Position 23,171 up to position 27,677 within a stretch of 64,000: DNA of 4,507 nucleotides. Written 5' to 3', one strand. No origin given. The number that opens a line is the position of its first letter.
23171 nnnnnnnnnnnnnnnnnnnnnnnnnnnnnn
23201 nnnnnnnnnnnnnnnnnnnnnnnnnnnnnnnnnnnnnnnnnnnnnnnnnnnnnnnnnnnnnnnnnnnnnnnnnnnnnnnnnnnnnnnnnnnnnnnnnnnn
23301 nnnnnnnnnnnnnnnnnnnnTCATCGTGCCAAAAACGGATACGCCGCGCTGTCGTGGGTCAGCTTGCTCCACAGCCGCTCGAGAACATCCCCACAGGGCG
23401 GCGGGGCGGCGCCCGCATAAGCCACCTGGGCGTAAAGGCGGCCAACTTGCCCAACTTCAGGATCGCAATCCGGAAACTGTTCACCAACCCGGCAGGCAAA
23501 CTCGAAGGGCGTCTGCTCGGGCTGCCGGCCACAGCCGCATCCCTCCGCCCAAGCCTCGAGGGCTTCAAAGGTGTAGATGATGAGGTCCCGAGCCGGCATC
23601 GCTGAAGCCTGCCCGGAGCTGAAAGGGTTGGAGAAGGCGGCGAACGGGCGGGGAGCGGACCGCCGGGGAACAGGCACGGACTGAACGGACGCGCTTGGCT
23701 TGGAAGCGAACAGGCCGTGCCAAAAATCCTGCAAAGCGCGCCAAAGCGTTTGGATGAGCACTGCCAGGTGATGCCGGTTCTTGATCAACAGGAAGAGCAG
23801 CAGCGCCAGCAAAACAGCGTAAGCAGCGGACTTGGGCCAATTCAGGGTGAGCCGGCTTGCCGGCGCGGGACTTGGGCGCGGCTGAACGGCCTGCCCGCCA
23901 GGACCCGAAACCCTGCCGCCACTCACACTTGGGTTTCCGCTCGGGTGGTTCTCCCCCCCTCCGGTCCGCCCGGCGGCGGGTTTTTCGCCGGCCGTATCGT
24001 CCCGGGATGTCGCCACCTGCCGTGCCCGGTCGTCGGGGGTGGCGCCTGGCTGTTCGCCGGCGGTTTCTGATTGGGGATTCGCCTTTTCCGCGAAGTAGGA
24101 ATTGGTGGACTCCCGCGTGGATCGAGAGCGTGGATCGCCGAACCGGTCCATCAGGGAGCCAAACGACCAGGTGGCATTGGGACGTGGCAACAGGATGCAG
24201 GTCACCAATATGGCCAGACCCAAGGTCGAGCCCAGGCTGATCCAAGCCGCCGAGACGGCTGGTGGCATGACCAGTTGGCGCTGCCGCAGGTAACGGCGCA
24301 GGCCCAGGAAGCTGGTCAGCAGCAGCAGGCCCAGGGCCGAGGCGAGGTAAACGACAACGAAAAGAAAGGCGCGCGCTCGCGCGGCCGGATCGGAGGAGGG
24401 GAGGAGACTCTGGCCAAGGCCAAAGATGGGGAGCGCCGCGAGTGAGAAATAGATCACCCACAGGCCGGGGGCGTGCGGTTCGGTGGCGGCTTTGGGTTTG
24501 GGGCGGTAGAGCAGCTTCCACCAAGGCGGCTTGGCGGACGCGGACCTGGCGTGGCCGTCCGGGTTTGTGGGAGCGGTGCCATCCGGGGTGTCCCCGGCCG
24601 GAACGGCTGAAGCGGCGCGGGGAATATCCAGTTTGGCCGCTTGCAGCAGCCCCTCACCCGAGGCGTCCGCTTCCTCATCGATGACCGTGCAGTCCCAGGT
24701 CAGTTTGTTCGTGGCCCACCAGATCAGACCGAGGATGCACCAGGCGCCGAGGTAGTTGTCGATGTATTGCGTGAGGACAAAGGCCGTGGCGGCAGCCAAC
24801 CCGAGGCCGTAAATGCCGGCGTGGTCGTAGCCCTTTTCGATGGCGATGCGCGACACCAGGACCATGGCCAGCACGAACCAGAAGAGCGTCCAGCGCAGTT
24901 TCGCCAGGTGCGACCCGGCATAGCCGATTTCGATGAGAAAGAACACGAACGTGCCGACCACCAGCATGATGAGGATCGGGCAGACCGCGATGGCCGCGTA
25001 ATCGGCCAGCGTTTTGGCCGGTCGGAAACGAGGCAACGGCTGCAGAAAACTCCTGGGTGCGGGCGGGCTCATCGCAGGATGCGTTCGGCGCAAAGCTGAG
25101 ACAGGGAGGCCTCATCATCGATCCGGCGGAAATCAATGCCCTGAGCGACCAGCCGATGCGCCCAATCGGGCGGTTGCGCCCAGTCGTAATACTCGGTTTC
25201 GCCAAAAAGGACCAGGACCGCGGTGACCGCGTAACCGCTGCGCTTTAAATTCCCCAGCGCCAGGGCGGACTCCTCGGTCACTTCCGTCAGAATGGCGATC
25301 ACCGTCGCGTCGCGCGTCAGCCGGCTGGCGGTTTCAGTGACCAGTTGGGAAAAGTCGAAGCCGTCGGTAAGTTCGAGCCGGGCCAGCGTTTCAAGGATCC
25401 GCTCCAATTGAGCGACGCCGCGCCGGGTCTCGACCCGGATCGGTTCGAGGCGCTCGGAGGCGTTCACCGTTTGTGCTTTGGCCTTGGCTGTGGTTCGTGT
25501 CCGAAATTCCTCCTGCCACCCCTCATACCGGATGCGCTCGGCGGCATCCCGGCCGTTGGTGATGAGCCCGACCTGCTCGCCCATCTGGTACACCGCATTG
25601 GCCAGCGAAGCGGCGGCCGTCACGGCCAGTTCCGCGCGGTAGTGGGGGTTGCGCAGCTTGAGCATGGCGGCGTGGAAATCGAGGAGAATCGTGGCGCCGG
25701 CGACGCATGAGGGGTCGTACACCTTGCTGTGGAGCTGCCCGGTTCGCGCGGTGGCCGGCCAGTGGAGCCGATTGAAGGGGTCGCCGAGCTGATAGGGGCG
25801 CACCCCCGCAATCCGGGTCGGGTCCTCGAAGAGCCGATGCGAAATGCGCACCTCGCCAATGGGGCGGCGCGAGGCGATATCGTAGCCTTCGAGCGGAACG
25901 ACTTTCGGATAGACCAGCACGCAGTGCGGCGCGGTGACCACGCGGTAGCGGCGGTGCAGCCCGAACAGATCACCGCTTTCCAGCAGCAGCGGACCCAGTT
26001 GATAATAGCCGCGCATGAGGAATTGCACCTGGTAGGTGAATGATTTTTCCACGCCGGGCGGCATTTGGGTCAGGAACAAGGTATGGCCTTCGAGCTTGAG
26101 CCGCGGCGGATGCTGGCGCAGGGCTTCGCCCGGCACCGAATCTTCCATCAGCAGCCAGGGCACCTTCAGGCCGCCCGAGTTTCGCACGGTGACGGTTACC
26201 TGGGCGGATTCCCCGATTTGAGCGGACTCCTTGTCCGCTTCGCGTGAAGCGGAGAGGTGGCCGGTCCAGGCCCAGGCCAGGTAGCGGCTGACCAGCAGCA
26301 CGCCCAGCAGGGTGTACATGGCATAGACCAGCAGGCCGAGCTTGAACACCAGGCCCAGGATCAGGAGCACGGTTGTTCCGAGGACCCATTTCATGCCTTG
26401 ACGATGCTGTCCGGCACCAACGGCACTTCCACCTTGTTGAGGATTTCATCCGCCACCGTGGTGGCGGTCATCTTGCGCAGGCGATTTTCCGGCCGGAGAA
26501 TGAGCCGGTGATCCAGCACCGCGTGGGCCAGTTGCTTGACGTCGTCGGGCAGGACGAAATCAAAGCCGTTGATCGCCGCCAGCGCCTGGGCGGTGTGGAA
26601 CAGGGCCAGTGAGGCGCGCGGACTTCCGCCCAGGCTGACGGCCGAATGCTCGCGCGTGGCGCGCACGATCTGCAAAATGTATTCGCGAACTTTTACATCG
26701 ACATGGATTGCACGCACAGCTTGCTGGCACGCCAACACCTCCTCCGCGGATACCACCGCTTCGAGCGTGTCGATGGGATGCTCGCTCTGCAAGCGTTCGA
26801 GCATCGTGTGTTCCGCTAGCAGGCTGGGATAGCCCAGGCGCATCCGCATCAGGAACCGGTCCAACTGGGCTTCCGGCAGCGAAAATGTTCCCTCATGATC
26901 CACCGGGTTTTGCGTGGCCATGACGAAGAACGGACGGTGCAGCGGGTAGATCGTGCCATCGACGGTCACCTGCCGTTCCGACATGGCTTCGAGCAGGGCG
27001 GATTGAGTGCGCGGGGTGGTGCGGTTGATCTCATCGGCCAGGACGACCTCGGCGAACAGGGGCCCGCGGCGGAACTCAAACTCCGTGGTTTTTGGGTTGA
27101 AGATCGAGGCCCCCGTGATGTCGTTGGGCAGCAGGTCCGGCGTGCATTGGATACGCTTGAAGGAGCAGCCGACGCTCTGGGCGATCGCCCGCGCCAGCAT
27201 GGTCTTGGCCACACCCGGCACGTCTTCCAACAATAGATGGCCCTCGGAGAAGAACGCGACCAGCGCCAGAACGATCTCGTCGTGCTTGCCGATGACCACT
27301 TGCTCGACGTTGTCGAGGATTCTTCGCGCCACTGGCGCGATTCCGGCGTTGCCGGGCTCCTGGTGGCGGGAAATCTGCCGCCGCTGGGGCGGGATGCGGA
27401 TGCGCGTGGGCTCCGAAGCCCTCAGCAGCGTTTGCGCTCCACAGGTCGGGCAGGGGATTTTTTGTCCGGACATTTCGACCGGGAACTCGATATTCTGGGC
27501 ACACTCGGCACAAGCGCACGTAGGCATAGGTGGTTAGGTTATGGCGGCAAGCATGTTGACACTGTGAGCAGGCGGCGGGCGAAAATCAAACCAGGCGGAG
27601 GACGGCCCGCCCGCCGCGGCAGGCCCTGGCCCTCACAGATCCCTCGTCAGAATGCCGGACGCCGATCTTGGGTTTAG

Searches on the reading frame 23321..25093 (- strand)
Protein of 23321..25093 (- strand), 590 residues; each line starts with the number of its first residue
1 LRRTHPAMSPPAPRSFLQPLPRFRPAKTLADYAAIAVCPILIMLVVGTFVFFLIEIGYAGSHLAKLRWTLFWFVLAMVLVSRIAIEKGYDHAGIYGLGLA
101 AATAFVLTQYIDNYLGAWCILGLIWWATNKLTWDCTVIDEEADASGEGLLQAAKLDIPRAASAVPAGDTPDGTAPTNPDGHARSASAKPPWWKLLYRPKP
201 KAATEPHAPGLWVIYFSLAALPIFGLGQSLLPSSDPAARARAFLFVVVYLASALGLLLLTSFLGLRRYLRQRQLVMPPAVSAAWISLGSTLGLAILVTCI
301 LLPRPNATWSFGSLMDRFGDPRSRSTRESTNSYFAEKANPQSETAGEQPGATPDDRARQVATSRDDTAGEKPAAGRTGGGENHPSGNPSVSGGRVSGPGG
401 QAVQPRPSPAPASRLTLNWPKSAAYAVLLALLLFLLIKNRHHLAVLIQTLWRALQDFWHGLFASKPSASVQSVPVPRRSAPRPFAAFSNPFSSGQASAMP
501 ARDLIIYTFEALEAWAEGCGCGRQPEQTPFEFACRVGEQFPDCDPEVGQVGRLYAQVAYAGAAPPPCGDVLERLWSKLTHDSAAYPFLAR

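Call 95: search_protein_families(library=pfam, proteins=[window:23321-25093:-], max_evalue=0.0001)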
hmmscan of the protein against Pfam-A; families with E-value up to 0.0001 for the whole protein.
window:23321-25093:- (590 aa): 1 family
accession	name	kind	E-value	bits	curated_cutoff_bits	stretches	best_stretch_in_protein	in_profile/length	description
PF13559.11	DUF4129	-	1.9e-08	34.7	24.8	1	511-565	5-57/69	Domain of unknown function (DUF4129)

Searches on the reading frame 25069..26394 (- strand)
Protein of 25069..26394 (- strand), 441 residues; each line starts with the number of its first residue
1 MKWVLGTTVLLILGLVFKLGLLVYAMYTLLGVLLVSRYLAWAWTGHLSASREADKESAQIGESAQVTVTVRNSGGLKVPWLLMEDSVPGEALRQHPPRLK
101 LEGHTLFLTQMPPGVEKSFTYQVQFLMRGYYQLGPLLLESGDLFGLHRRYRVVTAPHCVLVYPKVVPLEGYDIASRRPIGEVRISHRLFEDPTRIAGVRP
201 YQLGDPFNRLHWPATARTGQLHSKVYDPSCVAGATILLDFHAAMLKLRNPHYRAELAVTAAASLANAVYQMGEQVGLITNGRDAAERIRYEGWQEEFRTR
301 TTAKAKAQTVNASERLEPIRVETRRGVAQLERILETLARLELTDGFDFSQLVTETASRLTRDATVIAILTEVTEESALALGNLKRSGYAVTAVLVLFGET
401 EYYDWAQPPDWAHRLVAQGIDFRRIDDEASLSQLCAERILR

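Call 95: search_protein_families(library=pfam, proteins=[window:25069-26394:-], max_evalue=0.0001)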
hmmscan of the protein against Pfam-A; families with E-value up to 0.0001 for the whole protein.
window:25069-26394:- (441 aa): 1 family
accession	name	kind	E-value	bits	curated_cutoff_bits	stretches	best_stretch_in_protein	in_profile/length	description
PF01882.25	DUF58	-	9.2e-12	45.1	23.4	1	198-290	2-94/216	Protein of unknown function DUF58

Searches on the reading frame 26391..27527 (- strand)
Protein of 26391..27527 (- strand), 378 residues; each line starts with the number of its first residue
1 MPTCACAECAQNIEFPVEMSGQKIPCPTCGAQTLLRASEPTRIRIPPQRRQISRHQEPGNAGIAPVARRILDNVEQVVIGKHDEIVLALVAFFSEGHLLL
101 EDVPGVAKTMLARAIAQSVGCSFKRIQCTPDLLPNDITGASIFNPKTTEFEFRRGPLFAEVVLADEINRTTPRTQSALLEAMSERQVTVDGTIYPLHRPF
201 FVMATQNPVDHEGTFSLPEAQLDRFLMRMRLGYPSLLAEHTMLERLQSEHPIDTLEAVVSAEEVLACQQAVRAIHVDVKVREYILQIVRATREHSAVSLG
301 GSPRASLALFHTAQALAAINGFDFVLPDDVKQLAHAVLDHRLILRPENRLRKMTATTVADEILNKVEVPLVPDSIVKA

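Call 95: search_protein_families(library=pfam, proteins=[window:26391-27527:-], max_evalue=0.0001)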
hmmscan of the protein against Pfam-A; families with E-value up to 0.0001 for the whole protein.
window:26391-27527:- (378 aa): 5 families
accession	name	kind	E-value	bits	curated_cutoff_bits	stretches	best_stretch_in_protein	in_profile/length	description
PF07726.17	AAA_3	-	2.6e-63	212.2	27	1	97-227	1-131/131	ATPase family associated with various cellular activities (AAA)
PF17863.7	AAA_lid_2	-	3.9e-22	78.2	22.7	1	289-361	1-73/74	AAA lid domain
PF07728.20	AAA_5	-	5.4e-14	52.8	22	1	97-225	1-139/139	AAA domain (dynein-related subfamily)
PF20030.5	bpMoxR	-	2.9e-07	30.2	27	1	68-232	4-167/205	MoxR domain in the MoxR-vWA-beta-propeller ternary systems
PF00004.35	AAA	-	4.4e-07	30.8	21.2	1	103-231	6-129/131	ATPase family associated with various cellular activities (AAA)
